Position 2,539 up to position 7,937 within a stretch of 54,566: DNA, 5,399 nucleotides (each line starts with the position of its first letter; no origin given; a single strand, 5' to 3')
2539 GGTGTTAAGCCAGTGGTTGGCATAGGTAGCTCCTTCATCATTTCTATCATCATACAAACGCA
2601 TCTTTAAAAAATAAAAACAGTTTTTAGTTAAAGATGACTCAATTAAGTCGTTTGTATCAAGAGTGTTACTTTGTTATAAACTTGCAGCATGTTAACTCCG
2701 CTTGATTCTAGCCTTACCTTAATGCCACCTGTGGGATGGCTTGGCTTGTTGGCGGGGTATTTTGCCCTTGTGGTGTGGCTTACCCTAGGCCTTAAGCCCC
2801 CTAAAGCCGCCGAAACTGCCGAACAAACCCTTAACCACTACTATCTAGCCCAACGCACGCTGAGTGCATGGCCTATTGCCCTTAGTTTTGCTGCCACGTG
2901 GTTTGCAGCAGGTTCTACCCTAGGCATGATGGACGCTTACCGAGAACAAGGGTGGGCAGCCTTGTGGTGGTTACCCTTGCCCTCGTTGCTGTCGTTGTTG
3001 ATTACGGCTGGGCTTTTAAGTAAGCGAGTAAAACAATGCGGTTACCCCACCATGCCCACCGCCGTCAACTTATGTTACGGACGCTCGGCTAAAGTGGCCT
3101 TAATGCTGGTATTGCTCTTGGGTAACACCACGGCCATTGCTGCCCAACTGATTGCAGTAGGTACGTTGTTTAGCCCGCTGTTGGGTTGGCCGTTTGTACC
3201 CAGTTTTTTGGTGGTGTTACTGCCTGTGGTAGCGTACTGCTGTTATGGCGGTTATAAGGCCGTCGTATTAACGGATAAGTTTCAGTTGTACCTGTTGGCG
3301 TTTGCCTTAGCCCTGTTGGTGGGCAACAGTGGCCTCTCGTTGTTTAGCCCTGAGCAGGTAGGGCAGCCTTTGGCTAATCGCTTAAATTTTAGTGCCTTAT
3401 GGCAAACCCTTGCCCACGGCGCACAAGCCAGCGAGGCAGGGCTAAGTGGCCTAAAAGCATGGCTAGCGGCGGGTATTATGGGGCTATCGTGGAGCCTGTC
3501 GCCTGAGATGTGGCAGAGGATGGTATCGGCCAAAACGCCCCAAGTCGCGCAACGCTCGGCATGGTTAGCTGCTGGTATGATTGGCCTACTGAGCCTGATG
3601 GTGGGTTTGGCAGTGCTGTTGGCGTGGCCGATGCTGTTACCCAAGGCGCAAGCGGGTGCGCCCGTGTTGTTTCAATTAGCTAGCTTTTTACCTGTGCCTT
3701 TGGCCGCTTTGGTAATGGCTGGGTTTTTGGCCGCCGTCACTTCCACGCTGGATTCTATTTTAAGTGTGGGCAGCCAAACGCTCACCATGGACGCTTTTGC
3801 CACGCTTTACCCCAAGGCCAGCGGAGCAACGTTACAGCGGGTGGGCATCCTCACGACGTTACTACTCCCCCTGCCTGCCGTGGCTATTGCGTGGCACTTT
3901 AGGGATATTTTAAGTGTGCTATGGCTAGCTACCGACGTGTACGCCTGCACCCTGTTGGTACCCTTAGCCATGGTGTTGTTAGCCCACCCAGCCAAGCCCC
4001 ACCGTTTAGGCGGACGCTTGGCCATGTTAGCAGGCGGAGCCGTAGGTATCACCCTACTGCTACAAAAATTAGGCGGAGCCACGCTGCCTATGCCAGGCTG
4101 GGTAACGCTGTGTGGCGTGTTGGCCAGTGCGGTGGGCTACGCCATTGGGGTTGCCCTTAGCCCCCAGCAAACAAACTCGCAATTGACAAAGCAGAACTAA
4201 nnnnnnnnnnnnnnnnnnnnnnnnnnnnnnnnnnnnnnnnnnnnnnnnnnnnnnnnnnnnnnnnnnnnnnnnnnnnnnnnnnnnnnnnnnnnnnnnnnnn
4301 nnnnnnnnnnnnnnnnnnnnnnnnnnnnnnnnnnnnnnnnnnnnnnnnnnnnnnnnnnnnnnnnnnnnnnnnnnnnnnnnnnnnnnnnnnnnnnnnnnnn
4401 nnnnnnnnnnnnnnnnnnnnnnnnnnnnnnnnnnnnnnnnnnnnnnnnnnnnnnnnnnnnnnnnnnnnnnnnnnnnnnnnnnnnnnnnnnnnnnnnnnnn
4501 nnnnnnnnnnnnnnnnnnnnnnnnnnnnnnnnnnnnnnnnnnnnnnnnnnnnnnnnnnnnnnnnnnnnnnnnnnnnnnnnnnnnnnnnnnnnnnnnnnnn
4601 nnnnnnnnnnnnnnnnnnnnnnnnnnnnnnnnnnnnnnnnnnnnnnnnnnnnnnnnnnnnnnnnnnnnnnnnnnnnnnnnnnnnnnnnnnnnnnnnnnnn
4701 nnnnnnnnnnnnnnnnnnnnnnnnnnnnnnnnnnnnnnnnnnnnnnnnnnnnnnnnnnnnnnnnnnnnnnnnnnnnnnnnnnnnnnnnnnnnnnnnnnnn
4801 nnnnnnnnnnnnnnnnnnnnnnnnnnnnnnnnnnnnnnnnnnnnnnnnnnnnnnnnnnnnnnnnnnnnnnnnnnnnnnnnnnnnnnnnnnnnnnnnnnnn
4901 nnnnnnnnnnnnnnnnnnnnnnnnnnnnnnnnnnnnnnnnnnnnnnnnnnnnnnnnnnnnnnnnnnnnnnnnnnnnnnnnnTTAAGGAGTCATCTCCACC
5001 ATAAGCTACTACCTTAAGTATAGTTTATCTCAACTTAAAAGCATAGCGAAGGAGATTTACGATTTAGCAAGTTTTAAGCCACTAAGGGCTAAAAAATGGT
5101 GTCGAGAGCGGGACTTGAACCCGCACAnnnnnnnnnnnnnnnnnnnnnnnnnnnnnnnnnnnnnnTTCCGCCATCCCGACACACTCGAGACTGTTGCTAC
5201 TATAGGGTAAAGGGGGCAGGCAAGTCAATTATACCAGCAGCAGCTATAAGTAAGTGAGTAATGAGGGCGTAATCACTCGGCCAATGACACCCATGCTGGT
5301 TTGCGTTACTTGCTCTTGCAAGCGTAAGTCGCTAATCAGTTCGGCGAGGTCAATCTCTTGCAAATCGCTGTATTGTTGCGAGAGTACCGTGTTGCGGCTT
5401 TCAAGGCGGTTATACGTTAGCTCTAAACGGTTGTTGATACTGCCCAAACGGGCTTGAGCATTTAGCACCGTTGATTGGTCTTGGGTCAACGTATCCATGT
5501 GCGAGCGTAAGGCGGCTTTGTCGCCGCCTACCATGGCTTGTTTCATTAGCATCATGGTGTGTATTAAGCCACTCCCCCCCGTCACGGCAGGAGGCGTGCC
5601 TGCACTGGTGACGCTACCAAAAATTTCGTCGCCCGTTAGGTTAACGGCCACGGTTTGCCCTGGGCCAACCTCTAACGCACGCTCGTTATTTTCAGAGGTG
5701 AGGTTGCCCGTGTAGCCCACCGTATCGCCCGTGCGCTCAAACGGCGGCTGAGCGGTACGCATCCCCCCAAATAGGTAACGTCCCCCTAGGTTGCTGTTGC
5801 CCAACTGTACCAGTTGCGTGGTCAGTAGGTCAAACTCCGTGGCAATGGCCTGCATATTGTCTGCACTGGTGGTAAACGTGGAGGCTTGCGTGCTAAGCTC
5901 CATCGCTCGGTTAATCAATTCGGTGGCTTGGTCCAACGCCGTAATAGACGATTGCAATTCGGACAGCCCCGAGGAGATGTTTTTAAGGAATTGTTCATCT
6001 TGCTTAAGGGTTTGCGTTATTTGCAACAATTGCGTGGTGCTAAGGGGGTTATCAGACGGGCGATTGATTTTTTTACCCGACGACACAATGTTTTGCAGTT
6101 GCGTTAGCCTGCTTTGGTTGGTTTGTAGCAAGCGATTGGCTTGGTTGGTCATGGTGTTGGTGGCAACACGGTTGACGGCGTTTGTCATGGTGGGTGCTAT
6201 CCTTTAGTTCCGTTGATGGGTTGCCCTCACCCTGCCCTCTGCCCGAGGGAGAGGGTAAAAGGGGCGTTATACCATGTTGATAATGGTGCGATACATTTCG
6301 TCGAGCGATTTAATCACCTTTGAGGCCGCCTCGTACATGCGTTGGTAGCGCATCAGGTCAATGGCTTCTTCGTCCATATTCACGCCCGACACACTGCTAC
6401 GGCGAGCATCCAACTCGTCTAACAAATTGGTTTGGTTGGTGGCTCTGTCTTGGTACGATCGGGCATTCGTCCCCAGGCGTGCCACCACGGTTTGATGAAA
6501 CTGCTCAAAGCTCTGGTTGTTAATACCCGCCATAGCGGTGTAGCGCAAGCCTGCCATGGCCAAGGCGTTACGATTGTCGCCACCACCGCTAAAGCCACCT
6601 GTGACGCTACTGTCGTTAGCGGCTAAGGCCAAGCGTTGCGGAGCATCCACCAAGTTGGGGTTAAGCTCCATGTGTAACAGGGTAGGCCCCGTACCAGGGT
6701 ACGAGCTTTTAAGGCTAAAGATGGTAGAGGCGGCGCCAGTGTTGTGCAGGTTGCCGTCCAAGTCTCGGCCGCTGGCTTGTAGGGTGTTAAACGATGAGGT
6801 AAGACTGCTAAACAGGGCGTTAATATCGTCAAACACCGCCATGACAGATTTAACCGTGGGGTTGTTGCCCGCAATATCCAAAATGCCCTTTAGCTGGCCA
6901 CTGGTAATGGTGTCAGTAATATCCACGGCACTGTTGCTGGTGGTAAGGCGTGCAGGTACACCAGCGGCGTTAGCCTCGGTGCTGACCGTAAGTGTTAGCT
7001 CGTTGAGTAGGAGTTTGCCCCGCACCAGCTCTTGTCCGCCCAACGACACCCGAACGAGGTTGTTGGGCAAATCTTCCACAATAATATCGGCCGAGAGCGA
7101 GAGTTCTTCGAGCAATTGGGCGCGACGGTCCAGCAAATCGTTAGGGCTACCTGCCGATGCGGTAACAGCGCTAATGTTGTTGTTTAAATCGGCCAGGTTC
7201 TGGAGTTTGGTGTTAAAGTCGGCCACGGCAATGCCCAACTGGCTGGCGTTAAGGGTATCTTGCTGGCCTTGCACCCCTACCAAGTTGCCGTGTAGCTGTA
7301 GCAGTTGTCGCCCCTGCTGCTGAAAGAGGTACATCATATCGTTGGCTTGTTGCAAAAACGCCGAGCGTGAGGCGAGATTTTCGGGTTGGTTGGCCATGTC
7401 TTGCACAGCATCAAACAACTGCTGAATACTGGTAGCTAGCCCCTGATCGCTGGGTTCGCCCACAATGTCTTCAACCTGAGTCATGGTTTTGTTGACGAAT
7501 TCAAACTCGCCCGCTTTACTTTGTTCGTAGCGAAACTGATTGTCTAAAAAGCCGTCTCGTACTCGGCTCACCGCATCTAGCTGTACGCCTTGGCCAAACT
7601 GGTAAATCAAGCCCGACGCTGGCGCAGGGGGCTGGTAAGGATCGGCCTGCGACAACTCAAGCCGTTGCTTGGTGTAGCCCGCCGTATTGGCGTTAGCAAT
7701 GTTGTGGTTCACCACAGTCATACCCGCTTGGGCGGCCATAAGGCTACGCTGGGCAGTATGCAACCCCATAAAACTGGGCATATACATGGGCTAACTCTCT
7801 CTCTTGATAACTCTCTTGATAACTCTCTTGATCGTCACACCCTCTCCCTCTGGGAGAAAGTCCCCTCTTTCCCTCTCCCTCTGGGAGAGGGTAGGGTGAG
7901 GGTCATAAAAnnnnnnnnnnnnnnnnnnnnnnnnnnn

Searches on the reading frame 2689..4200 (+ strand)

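Call 22: search_protein_families(library=ncbifam, proteins=[window:2689-4200:+], max_evalue=0.00001)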
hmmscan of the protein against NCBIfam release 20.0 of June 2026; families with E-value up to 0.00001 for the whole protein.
window:2689-4200:+ (503 aa): 4 families
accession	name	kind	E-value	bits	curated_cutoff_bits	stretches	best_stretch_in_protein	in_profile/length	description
TIGR00813.1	sss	superfamily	2.4e-30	105.9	184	1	51-431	1-392/411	sodium/solute symporter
TIGR02119.1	panF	equivalog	2.9e-18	66.1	328.05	1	26-428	10-411/471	sodium/pantothenate symporter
TIGR02121.1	Na_Pro_sym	equivalog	1.2e-13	50.6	515.5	1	45-452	25-433/488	sodium/proline symporter PutP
TIGR03648.1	Na_symport_lg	subfamily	5.8e-09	34.9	320.75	1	46-208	22-184/547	VC_2705 family sodium/solute symporter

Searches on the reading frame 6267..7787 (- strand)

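Call 22: search_protein_families(library=ncbifam, proteins=[window:6267-7787:-], max_evalue=0.00001)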
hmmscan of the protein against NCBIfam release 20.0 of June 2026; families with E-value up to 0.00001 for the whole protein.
window:6267-7787:- (506 aa): 9 families
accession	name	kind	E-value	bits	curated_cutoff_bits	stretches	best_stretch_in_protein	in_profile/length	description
TIGR02492.1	flgK_ends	equivalog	3.2e-88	296.9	170.75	1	8-505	2-437/437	flagellar hook-associated protein FlgK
TIGR02488.1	flgG_G_neg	equivalog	1.5e-12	47.6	252.75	0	9-46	2-39/259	flagellar basal-body rod protein FlgG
NF004238.1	PRK05682.1-1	equivalog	3.2e-10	39.8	400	0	7-75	1-65/414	flagellar hook protein FlgE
NF004241.1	PRK05682.1-5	equivalog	3.2e-09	36.4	469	0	9-43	5-39/446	flagellar hook protein FlgE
NF009456.0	PRK12816.1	equivalog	9.3e-08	32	416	0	456-505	213-262/264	flagellar basal body rod protein FlgG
TIGR01395.1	FlgC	equivalog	3.8e-07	30.5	102.1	0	467-505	97-135/137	flagellar basal body rod protein FlgC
NF005286.1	PRK06803.1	equivalog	7.1e-07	28.7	467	0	451-505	347-401/402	flagellar hook protein FlgE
TIGR03506.1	FlgEFG_subfam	subfamily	9.4e-07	28.8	70.25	1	7-75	1-64/351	flagellar hook-basal body complex protein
NF009278.1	PRK12636.1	equivalog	5.7e-06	26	350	0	17-45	13-41/263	flagellar basal body rod protein FlgG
